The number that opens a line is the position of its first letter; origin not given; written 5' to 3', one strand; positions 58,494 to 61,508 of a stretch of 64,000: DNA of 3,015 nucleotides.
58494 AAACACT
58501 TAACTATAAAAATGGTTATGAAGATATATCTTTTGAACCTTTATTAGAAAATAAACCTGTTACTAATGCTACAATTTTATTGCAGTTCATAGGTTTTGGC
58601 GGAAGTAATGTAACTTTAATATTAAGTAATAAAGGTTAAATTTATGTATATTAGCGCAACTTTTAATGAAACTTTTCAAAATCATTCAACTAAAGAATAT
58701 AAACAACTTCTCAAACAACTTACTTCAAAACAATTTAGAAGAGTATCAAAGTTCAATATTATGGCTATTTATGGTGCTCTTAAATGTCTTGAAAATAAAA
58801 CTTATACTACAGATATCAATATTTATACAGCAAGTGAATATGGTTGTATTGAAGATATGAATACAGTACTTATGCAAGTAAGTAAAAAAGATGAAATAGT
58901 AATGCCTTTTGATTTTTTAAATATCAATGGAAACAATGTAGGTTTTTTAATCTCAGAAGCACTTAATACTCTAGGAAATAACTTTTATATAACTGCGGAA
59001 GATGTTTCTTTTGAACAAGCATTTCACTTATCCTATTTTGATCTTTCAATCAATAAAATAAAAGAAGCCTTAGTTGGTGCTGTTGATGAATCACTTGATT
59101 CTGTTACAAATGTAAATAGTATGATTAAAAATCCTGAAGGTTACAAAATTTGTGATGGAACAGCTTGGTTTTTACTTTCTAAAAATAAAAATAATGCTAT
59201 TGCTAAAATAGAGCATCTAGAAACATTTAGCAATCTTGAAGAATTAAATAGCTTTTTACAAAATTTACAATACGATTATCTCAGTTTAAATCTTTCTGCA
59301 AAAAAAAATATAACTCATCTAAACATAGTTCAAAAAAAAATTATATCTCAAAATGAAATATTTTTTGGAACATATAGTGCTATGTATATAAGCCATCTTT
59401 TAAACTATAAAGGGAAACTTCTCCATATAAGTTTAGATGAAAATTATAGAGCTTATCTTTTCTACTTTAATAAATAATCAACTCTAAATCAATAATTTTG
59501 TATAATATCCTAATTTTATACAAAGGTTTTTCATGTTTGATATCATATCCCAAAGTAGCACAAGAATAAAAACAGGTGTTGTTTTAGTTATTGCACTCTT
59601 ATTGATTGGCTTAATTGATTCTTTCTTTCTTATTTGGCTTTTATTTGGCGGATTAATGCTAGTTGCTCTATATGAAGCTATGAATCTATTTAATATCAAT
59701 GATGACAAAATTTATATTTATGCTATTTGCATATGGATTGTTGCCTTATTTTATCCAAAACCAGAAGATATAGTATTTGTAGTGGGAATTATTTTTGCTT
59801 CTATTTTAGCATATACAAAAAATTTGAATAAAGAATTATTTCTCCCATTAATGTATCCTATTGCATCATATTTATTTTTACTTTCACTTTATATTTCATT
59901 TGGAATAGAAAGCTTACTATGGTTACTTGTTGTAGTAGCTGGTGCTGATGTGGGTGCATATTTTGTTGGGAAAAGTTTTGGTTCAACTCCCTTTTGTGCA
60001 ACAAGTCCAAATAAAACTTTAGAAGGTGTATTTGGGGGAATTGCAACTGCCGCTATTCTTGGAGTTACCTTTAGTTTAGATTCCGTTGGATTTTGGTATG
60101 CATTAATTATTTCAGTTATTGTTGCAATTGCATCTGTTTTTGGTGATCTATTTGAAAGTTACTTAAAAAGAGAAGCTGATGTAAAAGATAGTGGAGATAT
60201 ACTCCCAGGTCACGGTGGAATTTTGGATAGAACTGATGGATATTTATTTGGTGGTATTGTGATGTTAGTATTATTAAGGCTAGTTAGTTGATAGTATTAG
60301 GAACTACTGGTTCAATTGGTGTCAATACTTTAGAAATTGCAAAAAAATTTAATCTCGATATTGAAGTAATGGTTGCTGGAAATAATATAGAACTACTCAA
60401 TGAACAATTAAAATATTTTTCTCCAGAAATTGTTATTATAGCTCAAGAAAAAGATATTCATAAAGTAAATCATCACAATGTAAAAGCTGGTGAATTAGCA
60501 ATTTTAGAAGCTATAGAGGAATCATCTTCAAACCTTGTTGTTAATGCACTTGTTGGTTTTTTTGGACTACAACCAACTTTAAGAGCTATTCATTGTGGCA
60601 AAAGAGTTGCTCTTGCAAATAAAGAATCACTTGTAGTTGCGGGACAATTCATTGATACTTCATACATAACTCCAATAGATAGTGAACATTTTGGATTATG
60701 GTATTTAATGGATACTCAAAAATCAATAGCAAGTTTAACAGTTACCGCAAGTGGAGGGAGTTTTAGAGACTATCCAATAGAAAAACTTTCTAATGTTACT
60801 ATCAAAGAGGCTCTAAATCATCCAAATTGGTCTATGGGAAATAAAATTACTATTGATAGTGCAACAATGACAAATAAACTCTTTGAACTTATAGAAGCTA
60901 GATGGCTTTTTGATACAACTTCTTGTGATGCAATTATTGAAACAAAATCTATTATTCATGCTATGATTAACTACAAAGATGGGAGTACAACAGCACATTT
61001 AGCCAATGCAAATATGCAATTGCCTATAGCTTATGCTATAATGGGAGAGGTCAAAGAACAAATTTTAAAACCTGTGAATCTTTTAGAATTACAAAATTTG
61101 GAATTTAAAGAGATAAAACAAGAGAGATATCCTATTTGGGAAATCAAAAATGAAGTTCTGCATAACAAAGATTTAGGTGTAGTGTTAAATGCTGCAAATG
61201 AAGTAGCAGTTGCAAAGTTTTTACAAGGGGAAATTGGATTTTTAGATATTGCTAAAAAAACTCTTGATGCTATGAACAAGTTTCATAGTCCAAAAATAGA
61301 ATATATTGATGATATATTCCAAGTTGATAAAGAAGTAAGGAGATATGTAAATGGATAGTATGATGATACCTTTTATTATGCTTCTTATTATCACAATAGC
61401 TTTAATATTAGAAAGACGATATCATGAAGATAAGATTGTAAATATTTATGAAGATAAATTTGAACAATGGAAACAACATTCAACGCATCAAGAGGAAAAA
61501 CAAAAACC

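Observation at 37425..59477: Flexirubin-type aryl-polyene + dialkylresorcinol pigment cluster (~22 kb, ~26 genes) in an Arcobacter-like Campylobacterota chromosome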

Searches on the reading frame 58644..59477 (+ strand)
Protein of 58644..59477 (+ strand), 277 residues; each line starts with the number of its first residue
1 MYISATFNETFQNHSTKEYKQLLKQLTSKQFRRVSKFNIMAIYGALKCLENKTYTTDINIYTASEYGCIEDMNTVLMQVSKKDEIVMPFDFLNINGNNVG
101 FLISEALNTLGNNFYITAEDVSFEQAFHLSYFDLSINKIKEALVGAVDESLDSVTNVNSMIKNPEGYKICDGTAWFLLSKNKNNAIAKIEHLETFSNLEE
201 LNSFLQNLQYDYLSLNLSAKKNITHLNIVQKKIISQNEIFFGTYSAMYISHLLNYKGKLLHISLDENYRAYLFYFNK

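Call 5: search_protein_families(library=pfam, proteins=[window:58644-59477:+], max_evalue=0.01)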
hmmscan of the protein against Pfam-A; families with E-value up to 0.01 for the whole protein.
window:58644-59477:+ (277 aa): 0 families

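Call 8: search_protein_families(library=ncbifam, proteins=[window:58644-59477:+], max_evalue=0.01)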
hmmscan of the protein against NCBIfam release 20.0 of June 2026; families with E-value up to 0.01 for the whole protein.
window:58644-59477:+ (277 aa): 1 family
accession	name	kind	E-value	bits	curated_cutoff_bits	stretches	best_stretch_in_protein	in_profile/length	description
NF033724.0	P13_porin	equivalog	0.0083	16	100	0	40-131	86-178/178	P13 family porin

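Call 50: search_solved_structures(query=A3, max_evalue=1, show_alignments=2)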
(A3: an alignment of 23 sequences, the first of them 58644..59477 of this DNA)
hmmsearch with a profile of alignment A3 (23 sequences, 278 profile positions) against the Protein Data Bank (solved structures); distinct sequences matched with E-value up to 1: 1.
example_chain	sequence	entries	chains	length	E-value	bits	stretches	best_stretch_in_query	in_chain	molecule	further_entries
6riw_A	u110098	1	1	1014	0.41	13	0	106-160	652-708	ORF10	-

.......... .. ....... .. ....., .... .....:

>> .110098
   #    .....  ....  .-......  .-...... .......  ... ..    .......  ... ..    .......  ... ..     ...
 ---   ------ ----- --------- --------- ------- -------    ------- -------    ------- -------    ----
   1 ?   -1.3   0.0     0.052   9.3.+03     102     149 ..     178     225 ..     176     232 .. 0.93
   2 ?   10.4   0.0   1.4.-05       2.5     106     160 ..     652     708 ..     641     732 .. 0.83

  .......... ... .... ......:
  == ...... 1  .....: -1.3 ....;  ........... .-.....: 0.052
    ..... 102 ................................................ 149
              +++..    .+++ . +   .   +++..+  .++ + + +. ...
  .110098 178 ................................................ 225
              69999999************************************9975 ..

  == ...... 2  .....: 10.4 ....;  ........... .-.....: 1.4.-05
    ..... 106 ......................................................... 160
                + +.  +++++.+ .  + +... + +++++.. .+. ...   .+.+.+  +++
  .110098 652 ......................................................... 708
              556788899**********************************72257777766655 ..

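Call 62: find_homologous_proteins(query=window:58644-59477:+)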
Query window:58644-59477:+ (277 aa): 60 proteins with E <= 0.001 among 963 candidates.
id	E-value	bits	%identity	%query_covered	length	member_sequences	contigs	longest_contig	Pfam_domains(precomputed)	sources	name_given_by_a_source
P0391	1.1e-170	584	97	100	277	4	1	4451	-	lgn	-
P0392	1.2e-130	453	77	100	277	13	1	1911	-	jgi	-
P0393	1.3e-130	452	77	100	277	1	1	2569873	-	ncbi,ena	-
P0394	3.8e-130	451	76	100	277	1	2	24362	-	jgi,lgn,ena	-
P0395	1.1e-128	446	77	100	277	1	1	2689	-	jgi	jgi:GTP:adenosylcobinamide-phosphate guanylyltransferase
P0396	2.1e-128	445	77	100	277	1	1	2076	-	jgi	jgi:GTP:adenosylcobinamide-phosphate guanylyltransferase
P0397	3.8e-127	441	76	100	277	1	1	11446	-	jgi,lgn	jgi:GTP:adenosylcobinamide-phosphate guanylyltransferase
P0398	6.9e-123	427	73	100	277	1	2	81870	-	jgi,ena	-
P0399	9.5e-122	423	70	100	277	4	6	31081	-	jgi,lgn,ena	-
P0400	1.6e-120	419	70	100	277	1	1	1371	-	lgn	-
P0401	8.3e-120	417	71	100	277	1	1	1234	-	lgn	-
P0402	3.9e-119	415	70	100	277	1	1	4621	-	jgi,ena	-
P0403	1.2e-118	413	69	100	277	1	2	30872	-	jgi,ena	-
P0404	9.0e-116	404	70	100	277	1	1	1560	-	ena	-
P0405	1.0e-88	315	55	100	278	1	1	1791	-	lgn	-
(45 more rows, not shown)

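Call 68: predict_structure(alignment_id=A8)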
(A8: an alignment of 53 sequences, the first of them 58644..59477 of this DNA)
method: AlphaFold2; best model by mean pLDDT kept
length: 277 residues; sequences in the alignment: 53
mean_pLDDT: 91.9   pTM: 0.90
mean pLDDT of the five models: 91.9, 91.7, 91.6, 91.5, 90.1
residues with pLDDT >= 90: 207; 70-90: 68; 50-70: 2; < 50: 0
segments of 3 or more residues with pLDDT < 50: none
pLDDT, mean of each block of 10 residues (from residue 1): 97 92 92 89 97 95 88 79 75 77 95 91 97 96 96 80 87 97 94 96 96 96 95 92 94 98 95 98
secondary structure, 60 per line:
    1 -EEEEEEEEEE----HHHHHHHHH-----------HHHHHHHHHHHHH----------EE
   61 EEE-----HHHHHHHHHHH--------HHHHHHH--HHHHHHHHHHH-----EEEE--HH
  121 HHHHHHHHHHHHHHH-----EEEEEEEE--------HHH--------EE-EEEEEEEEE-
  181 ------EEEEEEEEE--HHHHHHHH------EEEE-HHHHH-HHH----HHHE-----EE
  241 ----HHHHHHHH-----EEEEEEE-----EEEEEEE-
elements in order: E2-11 H16-24 H36-48 E59-63 H69-79 H88-94 H97-107 E113-116 H119-135 E141-148 E171-179 E187-195 H198-205 E212-215 H217-221 H245-252 E258-264 E270-276

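Call 70: fold_search(model_id=the predicted structure, library=pdb)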
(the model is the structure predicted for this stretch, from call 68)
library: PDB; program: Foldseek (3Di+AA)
matches with E <= 10: 1194; with E <= 0.001: 1002
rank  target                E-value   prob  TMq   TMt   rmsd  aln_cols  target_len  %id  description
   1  6kxe_B                2.6e-12  1.00  0.78  0.62   5.2       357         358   10  The ishigamide ketosynthase/chain length factor (released 2020-05-06)
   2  6kxd_B                5.4e-12  1.00  0.76  0.59   5.5       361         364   10  The ishigamide ketosynthase/chain length factor (released 2020-05-06)
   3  6kxf_B                2.1e-11  1.00  0.77  0.61   5.5       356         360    9  The ishigamide ketosynthase/chain length factor (released 2020-05-06)
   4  6smo_C                3.4e-11  1.00  0.69  0.57   7.5       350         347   11  AntDE:AntF (apo): type II PKS acyl-carrier protein in complex with its ketosynthase bound to the hexaketide (released 2020-05-27)
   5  6smp_F                1.3e-10  1.00  0.67  0.54   8.1       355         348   12  AntDE:AntF (holo): type II PKS acyl-carrier protein in complex with its ketosynthase bound to the hexaketide (released 2020-05-27)
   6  6smo_E                1.7e-10  1.00  0.68  0.55   9.0       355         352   11  AntDE:AntF (apo): type II PKS acyl-carrier protein in complex with its ketosynthase bound to the hexaketide (released 2020-05-27)
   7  6smo_G                2.3e-10  1.00  0.68  0.54   8.8       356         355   11  AntDE:AntF (apo): type II PKS acyl-carrier protein in complex with its ketosynthase bound to the hexaketide (released 2020-05-27)
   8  6et9_I                2.6e-10  1.00  0.63  0.52   9.5       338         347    9  Structure of the acetoacetyl-CoA-thiolase/HMG-CoA-synthase complex from Methanothermococcus thermolithotrophicus at 2. (released 2018-03-14)
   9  6smp_C                3.1e-10  1.00  0.69  0.56   7.7       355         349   11  AntDE:AntF (holo): type II PKS acyl-carrier protein in complex with its ketosynthase bound to the hexaketide (released 2020-05-27)
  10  6qsp_B                3.3e-10  1.00  0.58  0.66   8.1       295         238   12  Ketosynthase (ApeO) in Complex with its Chain Length Factor (ApeC) from Xenorhabdus doucetiae (released 2019-04-03)
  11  2ebd_A                4.5e-10  1.00  0.58  0.53  11.0       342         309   12  Crystal structure of 3-oxoacyl-[acyl-carrier-protein] synthase III from Aquifex aeolicus VF5 (released 2007-08-14)
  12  2ebd_B                4.5e-10  1.00  0.58  0.53  10.9       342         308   12  Crystal structure of 3-oxoacyl-[acyl-carrier-protein] synthase III from Aquifex aeolicus VF5 (released 2007-08-14)
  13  6esq_I                4.8e-10  1.00  0.63  0.51   9.5       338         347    9  Structure of the acetoacetyl-CoA thiolase/HMG-CoA synthase complex from Methanothermococcus thermolithotrophicus soake (released 2018-03-14)
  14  3il3                  4.8e-10  1.00  0.62  0.55   9.8       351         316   12  Structure of Haemophilus influenzae FabH (released 2009-08-25)
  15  4ylt                  4.8e-10  1.00  0.57  0.52  10.3       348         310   12  Crystal structure of beta-ketoacyl-ACP synthase III (FabH) from Yersinia pestis (released 2015-04-08)
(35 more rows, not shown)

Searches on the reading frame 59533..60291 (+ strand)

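Call 5: search_protein_families(library=pfam, proteins=[window:59533-60291:+], max_evalue=0.01)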
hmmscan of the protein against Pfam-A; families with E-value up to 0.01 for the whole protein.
window:59533-60291:+ (252 aa): 1 family
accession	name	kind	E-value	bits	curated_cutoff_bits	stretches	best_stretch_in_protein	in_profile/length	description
PF01148.25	CTP_transf_1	-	5.3e-50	171.1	24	1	10-250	2-263/264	Cytidylyltransferase family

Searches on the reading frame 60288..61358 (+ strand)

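Call 5: search_protein_families(library=pfam, proteins=[window:60288-61358:+], max_evalue=0.01)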
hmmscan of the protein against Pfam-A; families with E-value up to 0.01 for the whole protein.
window:60288-61358:+ (356 aa): 3 families
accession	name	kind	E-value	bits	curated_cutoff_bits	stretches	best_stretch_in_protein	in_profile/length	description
PF08436.17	DXP_redisom_C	-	8.1e-35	119.3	26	1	127-208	1-84/84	1-deoxy-D-xylulose 5-phosphate reductoisomerase C-terminal domain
PF02670.22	DXP_reductoisom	-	8.8e-34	117.4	21.7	1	1-119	1-129/129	1-deoxy-D-xylulose 5-phosphate reductoisomerase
PF13288.12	DXPR_C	-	7e-29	100.9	27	1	238-353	1-115/115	DXP reductoisomerase C-terminal domain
